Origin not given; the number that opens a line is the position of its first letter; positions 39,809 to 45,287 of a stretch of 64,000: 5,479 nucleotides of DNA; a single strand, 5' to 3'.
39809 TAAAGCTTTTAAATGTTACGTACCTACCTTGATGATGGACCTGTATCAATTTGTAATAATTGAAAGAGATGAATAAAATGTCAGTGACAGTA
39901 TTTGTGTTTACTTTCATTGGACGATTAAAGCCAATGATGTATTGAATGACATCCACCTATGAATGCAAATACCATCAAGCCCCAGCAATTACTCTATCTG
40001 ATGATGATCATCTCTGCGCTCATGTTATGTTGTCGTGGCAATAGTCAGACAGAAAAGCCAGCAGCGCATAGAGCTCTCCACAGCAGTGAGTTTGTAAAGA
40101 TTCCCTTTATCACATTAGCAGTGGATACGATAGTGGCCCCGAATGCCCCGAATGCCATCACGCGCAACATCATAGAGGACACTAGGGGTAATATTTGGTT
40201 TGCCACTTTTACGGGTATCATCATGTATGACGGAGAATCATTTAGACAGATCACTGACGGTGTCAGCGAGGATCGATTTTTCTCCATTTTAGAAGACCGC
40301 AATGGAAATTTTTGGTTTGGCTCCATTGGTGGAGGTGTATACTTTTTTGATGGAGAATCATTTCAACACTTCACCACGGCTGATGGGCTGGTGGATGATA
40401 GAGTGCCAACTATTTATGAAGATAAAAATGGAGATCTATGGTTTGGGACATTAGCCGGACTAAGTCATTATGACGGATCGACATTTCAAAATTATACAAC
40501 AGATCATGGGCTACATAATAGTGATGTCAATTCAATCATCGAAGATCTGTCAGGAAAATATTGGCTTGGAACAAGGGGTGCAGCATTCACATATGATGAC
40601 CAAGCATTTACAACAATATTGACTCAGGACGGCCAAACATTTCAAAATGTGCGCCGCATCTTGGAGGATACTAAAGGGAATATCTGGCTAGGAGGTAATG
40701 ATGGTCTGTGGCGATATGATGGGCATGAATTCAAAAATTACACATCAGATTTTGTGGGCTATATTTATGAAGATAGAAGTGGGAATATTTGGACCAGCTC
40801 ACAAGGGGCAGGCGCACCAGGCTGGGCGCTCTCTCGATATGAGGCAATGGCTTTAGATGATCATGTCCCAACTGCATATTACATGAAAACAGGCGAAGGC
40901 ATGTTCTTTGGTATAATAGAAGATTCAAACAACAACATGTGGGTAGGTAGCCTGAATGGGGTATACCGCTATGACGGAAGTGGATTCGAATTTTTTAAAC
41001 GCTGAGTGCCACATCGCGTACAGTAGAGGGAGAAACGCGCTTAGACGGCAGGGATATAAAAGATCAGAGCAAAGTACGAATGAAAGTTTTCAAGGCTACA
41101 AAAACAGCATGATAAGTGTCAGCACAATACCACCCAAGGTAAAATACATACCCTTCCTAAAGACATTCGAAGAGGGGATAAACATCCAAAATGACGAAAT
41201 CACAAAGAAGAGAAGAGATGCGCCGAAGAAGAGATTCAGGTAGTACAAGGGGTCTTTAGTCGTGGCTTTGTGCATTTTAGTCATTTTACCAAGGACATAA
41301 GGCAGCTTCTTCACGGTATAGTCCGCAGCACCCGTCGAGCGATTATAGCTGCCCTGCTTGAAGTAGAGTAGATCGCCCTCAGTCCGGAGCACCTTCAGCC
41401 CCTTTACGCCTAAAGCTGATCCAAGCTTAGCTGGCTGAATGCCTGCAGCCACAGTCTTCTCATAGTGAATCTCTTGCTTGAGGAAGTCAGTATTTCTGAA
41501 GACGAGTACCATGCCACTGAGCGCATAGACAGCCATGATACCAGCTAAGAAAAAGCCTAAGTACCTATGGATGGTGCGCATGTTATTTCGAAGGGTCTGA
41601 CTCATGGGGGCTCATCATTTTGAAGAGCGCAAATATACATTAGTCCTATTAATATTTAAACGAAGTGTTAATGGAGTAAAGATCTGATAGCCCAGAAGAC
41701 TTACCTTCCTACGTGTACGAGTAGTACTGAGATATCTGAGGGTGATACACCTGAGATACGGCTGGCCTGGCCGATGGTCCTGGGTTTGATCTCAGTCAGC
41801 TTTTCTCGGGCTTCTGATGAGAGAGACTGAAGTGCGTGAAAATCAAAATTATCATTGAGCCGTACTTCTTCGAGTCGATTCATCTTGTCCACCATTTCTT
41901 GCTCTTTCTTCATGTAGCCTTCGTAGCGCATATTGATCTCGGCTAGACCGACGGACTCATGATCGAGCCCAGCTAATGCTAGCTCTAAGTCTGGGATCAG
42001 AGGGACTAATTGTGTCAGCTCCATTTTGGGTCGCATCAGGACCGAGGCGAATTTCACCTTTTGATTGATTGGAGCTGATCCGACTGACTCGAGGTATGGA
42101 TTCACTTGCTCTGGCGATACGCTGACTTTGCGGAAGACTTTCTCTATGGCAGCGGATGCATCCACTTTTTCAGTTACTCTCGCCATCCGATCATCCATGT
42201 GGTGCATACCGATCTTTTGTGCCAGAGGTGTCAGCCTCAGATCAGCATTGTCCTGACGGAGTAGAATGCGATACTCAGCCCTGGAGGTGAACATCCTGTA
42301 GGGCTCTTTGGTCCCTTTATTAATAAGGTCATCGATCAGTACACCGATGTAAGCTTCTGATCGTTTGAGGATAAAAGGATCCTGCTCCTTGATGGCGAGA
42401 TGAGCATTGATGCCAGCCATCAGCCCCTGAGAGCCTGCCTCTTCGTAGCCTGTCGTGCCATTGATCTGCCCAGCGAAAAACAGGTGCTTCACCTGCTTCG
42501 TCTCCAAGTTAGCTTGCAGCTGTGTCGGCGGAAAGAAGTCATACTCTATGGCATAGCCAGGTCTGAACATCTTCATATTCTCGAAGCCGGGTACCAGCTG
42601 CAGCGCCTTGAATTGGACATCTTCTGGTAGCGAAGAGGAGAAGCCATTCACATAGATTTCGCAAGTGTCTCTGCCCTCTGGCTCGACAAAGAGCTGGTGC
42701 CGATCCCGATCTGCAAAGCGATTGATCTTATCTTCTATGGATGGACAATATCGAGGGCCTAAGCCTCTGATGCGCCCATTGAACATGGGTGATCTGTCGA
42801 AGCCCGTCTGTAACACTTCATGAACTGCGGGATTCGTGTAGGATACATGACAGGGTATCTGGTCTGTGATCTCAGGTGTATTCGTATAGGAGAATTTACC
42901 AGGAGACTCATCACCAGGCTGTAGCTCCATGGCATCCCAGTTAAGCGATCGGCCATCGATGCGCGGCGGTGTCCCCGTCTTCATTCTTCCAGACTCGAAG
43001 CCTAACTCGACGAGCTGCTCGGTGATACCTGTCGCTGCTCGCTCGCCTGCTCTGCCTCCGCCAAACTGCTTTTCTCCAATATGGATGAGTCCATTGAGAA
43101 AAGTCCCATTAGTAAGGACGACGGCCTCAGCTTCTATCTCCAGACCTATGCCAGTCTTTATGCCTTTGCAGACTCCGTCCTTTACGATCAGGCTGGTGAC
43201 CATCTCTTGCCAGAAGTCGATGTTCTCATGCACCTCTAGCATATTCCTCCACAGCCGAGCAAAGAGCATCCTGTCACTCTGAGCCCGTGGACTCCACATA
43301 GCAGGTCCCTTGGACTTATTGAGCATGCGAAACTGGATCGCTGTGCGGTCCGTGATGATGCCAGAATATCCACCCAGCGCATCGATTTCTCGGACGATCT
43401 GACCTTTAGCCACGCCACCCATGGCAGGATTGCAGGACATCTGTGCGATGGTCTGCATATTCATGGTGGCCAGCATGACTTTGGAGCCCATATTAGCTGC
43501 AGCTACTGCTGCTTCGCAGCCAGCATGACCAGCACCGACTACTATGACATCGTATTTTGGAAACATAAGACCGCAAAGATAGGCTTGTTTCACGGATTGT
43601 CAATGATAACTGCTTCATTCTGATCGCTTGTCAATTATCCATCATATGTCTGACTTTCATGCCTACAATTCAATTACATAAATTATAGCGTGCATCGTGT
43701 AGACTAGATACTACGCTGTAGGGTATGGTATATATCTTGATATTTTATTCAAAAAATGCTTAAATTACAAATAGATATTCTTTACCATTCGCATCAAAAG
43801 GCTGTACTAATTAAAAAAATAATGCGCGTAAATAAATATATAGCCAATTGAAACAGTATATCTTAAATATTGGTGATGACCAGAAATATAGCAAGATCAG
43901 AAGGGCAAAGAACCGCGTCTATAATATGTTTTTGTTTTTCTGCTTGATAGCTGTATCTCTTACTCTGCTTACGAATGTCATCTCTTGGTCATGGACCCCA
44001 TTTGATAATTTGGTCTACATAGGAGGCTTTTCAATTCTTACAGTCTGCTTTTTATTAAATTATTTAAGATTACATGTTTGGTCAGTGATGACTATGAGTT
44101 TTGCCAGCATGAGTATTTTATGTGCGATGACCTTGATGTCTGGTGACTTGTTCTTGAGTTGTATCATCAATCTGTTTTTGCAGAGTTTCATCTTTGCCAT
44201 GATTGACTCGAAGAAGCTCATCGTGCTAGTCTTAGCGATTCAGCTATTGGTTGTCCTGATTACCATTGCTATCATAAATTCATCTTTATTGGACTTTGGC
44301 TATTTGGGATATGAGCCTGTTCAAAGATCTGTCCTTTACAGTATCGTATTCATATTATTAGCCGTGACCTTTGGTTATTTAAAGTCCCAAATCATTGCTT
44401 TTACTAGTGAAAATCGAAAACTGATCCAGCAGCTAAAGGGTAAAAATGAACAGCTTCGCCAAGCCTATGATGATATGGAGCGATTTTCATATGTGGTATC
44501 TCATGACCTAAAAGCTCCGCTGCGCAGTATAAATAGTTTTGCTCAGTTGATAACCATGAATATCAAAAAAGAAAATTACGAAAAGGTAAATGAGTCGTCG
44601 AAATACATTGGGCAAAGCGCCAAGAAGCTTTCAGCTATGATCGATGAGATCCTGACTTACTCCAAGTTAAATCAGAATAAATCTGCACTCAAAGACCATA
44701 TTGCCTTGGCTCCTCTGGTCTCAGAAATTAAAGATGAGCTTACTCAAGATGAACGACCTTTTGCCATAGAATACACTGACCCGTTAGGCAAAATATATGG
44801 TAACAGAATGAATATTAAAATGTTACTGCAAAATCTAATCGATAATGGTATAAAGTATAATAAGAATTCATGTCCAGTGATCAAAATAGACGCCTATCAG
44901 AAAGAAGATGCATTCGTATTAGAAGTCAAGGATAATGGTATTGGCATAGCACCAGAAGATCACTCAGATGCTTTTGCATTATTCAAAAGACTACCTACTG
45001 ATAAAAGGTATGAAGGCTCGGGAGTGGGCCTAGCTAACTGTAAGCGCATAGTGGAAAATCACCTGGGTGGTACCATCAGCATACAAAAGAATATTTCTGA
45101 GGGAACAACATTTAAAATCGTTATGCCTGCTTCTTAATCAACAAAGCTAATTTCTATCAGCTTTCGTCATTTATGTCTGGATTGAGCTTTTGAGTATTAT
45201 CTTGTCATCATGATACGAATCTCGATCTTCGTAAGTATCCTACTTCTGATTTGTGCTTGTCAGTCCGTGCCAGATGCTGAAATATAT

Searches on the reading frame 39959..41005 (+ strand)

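Call 60: search_protein_families(library=pfam, proteins=[window:39959-41005:+], max_evalue=0.00001)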
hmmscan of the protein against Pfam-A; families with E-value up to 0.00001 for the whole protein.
window:39959-41005:+ (348 aa): 1 family
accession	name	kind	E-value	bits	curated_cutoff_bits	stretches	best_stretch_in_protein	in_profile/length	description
PF07494.17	Reg_prop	-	1.5e-30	101.8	20.4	0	143-164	1-22/24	Two component regulator propeller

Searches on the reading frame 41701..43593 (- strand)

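Call 61: search_protein_families(library=pfam, proteins=[window:41701-43593:-], max_evalue=0.00001)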
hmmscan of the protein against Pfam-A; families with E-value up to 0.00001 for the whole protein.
window:41701-43593:- (630 aa): 5 families
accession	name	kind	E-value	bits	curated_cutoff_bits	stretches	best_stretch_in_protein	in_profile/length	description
PF01134.28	GIDA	-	8.8e-161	535.8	22.1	1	15-404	1-390/391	Glucose inhibited division protein A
PF13932.14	SAM_GIDA_C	-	1.1e-25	89.6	27.1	1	569-625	1-57/57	tRNA modifying enzyme MnmG/GidA C-terminal helical bundle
PF21680.2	GIDA_C_1st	-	5.4e-15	56.4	24.7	1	467-565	1-96/96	tRNA modifying enzyme MnmG/GidA C-terminal helical domain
PF12831.13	FAD_oxidored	-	1.2e-06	28.6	27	1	15-157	1-139/416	FAD dependent oxidoreductase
PF00890.30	FAD_binding_2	-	2.9e-06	27.2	20.4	0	15-43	1-29/414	FAD binding domain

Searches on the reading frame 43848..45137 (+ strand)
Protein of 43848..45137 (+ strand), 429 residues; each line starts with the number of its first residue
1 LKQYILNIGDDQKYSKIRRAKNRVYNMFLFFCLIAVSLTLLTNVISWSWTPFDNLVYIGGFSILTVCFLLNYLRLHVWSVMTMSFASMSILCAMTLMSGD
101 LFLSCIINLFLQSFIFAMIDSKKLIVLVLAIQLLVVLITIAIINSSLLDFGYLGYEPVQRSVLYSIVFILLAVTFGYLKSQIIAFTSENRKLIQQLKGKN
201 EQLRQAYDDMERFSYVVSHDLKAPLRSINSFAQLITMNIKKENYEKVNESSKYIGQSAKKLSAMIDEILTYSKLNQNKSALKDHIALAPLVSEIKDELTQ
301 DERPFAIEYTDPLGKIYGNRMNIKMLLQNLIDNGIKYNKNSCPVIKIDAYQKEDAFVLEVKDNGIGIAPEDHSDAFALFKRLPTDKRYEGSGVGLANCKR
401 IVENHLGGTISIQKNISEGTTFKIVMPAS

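Call 61: search_protein_families(library=pfam, proteins=[window:43848-45137:+], max_evalue=0.00001)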
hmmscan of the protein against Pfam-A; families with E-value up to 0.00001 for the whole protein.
window:43848-45137:+ (429 aa): 3 families
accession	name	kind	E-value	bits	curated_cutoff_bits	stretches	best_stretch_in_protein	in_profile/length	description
PF02518.31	HATPase_c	-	6.3e-24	85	26.4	1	320-428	3-109/111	Histidine kinase-, DNA gyrase B-, and HSP90-like ATPase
PF00512.31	HisKA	-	4.7e-10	39.8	26.9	1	210-276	2-65/66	His Kinase A (phospho-acceptor) domain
PF14501.12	HATPase_c_5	-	1.5e-06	28.5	22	1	320-415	3-91/102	GHKL domain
